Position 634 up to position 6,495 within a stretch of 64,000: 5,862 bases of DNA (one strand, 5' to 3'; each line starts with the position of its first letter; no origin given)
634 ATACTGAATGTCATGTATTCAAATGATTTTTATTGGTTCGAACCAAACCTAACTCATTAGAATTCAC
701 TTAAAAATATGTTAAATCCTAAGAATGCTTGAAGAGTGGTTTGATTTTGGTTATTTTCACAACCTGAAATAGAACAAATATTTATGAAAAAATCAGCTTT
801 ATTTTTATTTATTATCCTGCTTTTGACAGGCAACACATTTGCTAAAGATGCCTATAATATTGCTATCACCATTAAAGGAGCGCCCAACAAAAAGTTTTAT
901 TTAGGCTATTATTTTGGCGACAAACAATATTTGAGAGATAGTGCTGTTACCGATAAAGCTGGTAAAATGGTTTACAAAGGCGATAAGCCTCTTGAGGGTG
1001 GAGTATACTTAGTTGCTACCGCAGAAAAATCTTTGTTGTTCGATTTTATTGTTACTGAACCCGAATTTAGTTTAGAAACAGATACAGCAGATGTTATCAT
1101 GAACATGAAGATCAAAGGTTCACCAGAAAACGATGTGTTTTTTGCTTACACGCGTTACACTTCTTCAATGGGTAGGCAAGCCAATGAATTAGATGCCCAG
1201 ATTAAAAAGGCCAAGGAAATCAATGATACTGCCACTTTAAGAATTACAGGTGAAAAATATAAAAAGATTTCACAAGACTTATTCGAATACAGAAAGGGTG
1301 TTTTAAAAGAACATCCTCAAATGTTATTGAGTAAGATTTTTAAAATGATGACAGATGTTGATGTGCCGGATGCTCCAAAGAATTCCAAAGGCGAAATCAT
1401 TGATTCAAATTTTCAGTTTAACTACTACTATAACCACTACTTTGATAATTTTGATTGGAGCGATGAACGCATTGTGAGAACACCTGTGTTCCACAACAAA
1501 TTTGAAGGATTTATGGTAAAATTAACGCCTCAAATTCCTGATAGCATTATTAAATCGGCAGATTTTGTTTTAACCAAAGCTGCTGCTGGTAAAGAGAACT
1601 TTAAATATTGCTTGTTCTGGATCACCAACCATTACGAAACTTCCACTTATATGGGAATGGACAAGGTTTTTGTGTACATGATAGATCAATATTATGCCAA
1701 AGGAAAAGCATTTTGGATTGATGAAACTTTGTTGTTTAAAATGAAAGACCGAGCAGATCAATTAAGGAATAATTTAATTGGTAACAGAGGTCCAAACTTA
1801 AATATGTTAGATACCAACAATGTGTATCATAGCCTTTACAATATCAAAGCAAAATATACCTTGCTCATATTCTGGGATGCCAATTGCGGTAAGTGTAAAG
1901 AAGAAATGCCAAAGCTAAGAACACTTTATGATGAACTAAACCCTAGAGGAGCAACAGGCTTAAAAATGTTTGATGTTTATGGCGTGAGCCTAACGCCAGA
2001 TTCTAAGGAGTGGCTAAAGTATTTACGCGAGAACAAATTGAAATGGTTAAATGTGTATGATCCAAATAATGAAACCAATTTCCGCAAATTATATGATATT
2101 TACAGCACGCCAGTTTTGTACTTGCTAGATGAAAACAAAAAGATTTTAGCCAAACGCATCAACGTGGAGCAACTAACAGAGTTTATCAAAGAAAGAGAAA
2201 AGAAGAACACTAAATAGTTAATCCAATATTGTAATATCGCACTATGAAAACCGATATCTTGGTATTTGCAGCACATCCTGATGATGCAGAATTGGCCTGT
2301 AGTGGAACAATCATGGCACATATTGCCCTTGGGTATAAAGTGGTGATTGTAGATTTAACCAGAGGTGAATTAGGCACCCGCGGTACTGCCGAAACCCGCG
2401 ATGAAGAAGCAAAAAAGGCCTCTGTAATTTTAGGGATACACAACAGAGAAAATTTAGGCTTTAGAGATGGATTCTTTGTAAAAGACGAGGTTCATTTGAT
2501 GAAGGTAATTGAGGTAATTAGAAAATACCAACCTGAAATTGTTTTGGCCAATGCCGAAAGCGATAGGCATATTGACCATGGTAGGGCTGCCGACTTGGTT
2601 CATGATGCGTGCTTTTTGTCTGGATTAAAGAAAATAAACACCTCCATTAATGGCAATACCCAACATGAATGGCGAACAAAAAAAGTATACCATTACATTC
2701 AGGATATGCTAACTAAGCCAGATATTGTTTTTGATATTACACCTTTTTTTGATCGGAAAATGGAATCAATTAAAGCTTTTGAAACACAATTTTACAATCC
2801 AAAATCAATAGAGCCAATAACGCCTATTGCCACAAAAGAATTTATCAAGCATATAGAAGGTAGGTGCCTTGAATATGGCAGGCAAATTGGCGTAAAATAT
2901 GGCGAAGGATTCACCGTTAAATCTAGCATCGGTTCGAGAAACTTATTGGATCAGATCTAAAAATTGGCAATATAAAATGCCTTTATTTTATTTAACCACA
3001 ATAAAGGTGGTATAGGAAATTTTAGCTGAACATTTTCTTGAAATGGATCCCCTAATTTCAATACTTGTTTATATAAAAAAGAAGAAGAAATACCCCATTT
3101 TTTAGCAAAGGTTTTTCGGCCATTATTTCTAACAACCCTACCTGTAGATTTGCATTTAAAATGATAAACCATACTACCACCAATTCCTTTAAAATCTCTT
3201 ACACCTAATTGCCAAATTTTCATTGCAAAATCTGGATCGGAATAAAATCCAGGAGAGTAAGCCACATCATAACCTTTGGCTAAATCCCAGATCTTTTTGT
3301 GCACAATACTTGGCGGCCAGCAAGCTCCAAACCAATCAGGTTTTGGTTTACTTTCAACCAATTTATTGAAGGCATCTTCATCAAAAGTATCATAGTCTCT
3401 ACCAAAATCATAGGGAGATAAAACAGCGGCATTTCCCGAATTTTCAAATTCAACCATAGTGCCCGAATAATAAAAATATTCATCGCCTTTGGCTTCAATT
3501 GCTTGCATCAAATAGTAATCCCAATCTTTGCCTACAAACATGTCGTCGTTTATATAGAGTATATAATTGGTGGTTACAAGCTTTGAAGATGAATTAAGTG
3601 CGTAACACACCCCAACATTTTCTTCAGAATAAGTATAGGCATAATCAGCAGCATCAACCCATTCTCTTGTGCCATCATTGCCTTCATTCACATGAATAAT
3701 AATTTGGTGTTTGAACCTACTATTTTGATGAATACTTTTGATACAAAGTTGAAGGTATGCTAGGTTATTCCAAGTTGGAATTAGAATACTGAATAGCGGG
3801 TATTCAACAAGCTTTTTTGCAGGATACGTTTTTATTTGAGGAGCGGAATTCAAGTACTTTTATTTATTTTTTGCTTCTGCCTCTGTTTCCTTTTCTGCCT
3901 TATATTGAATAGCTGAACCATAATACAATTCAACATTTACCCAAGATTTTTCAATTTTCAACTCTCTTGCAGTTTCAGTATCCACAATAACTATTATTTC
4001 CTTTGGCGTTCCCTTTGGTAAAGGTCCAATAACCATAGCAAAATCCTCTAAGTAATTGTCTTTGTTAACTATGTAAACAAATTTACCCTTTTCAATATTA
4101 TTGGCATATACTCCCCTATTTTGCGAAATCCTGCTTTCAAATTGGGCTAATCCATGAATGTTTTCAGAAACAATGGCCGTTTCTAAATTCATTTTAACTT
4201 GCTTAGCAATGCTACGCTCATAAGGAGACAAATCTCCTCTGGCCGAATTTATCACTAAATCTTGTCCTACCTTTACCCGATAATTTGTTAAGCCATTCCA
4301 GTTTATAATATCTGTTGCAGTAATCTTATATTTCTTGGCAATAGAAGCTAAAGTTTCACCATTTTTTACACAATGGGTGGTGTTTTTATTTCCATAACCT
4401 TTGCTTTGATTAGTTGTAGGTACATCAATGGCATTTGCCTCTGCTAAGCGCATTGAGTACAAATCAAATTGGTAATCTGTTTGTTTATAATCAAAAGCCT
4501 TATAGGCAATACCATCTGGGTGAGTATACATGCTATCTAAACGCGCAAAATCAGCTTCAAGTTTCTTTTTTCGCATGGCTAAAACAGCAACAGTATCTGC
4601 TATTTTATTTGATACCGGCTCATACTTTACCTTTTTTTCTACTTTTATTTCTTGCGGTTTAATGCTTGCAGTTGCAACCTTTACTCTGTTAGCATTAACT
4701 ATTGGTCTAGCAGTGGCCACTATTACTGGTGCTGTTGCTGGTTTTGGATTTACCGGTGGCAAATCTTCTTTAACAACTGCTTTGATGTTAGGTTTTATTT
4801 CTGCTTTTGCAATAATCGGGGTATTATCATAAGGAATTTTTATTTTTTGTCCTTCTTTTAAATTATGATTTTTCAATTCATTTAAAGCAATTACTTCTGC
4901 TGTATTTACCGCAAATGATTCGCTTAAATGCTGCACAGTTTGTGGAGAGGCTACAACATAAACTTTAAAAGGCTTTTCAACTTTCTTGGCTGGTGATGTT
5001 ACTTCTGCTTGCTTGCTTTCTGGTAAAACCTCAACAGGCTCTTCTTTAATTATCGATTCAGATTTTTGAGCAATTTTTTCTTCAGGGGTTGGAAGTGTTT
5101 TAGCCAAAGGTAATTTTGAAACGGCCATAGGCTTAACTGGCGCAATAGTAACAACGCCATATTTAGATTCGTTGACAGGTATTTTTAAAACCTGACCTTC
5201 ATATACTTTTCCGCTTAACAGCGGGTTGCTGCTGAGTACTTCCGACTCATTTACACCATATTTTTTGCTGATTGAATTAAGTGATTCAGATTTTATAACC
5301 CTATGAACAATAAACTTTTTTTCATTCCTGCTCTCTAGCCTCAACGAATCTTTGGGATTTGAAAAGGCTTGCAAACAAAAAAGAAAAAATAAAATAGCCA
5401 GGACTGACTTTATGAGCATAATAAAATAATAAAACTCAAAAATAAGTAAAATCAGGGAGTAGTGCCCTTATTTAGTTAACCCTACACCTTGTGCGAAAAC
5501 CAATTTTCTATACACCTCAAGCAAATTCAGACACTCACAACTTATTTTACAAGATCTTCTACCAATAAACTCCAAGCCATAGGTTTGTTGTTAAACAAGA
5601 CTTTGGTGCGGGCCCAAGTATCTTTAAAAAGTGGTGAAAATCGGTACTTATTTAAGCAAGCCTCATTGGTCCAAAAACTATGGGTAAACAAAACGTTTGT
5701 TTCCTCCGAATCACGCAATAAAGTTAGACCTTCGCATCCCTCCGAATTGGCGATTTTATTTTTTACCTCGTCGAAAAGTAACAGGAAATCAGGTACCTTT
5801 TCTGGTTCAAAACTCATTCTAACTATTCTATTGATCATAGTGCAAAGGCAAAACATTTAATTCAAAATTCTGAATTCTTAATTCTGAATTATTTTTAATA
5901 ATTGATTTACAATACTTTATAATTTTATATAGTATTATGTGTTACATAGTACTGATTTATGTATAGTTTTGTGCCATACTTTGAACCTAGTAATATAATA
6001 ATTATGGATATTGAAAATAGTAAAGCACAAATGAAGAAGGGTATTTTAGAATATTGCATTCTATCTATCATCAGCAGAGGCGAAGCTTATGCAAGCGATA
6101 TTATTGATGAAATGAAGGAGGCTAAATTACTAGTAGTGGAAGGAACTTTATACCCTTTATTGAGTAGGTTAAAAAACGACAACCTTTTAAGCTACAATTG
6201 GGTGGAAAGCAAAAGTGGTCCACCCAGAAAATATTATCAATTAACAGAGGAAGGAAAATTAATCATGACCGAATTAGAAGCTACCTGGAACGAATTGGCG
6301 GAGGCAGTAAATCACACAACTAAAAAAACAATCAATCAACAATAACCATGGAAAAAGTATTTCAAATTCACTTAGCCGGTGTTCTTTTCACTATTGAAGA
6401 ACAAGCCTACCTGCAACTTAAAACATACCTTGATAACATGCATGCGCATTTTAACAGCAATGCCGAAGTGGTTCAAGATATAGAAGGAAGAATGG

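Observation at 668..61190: Strongly over-represented DNA word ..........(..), family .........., in intergenic DNA and in several reading frames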

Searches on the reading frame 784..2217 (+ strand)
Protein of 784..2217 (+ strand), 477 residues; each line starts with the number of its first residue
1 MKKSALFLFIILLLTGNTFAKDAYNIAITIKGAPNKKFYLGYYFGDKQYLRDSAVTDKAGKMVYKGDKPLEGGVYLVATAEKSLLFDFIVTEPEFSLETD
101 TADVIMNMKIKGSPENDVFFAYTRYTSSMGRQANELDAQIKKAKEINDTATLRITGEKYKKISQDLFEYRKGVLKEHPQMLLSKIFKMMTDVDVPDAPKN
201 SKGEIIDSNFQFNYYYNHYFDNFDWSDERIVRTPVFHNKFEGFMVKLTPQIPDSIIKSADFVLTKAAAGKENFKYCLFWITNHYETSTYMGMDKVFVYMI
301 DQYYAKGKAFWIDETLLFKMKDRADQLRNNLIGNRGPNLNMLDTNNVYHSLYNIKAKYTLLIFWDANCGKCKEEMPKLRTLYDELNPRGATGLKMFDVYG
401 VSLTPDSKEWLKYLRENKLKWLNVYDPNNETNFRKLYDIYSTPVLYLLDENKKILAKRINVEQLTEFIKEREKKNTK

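Call 8: search_protein_families(library=ncbifam, proteins=[window:784-2217:+])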
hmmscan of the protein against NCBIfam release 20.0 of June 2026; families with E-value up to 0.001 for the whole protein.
window:784-2217:+ (477 aa): 5 families
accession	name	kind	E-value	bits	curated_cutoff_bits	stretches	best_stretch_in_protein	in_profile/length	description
NF002854.0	PRK03147.1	subfamily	2.7e-10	40.4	170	1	329-463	35-160/176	thiol-disulfide oxidoreductase ResA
NF041202.1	StoA_CxxC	exception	1.2e-09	38.2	210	1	355-465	51-158/163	endospore biogenesis thiol-disulfide oxidoreductase StoA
NF047696.1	ThlDiSintTplARhiz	equivalog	4.1e-06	26.7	230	1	337-439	78-175/219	thiol:disulfide interchange protein TlpA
TIGR00385.1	dsbE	subfamily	2.1e-05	24.2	123.15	1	324-459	28-155/173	DsbE family thiol:disulfide interchange protein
NF041054.1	WAxxUGC_long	equivalog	0.00039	19.8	300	1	332-390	80-137/354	ResA-like WAxxUGC motif-containing protein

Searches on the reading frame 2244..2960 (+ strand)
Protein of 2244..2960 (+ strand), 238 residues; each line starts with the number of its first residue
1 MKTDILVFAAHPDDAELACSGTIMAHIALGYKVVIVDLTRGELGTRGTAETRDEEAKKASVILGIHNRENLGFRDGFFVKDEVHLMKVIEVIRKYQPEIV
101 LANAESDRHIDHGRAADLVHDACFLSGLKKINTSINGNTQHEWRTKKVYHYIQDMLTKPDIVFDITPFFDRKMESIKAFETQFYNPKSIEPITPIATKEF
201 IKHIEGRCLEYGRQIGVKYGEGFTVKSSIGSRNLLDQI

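Call 28: search_protein_families(library=pfam, proteins=[window:2244-2960:+])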
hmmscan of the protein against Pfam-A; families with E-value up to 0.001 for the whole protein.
window:2244-2960:+ (238 aa): 1 family
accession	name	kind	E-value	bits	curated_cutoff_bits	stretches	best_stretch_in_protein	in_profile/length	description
PF02585.22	PIG-L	-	4.9e-25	89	28.2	1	6-122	1-128/129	GlcNAc-PI de-N-acetylase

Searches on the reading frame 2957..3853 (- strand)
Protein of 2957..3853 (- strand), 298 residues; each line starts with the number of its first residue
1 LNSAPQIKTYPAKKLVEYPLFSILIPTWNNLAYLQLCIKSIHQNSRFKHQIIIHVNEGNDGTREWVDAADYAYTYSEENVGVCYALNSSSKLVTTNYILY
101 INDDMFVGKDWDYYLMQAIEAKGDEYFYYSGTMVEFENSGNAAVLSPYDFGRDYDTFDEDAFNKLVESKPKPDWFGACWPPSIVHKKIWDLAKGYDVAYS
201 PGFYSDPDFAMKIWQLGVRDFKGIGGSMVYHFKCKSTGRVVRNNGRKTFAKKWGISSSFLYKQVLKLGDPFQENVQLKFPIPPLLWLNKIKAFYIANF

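Call 28: search_protein_families(library=pfam, proteins=[window:2957-3853:-])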
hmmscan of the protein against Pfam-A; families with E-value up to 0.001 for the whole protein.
window:2957-3853:- (298 aa): 1 family
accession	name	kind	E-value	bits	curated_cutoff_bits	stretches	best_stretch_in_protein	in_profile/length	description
PF00535.33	Glycos_transf_2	-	1.8e-14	54.5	23.3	1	22-135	1-119/168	Glycosyl transferase family 2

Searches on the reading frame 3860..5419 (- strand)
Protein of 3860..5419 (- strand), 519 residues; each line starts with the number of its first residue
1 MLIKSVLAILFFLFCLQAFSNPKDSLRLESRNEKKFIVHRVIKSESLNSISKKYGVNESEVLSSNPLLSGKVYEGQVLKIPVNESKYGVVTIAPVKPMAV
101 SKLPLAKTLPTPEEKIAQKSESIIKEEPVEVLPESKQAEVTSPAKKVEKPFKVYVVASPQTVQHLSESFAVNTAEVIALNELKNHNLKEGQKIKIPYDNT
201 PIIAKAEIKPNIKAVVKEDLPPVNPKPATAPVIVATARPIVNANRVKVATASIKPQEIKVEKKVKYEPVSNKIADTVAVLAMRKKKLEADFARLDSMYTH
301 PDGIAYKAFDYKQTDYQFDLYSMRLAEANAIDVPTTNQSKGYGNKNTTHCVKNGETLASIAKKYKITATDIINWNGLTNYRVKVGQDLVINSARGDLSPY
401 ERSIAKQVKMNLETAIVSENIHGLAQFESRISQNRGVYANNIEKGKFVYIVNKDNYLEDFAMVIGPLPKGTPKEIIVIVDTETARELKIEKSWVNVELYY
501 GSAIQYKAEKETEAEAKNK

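Call 28: search_protein_families(library=pfam, proteins=[window:3860-5419:-])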
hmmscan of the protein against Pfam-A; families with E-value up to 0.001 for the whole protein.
window:3860-5419:- (519 aa): 3 families
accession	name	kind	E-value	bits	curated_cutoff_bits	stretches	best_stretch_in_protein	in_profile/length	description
PF01476.26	LysM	-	3.2e-30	104.2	20.9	3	351-390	3-42/43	LysM domain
PF23473.1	LysM3_LYK4_5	-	8.4e-10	39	29.3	0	154-186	5-37/48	LYK4/5 LysM3 domain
PF23446.1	LysM1_NFP_LYK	-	6.3e-07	30.6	36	0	153-196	7-54/60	NFP/LYK LysM1 domain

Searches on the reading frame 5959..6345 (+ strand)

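Call 28: search_protein_families(library=pfam, proteins=[window:5959-6345:+])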
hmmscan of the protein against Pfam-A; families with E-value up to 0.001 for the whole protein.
window:5959-6345:+ (128 aa): 1 family
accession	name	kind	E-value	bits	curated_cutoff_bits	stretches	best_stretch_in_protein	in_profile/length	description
PF03551.20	PadR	-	1.2e-18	67.3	27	1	34-101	1-71/75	Transcriptional regulator PadR-like family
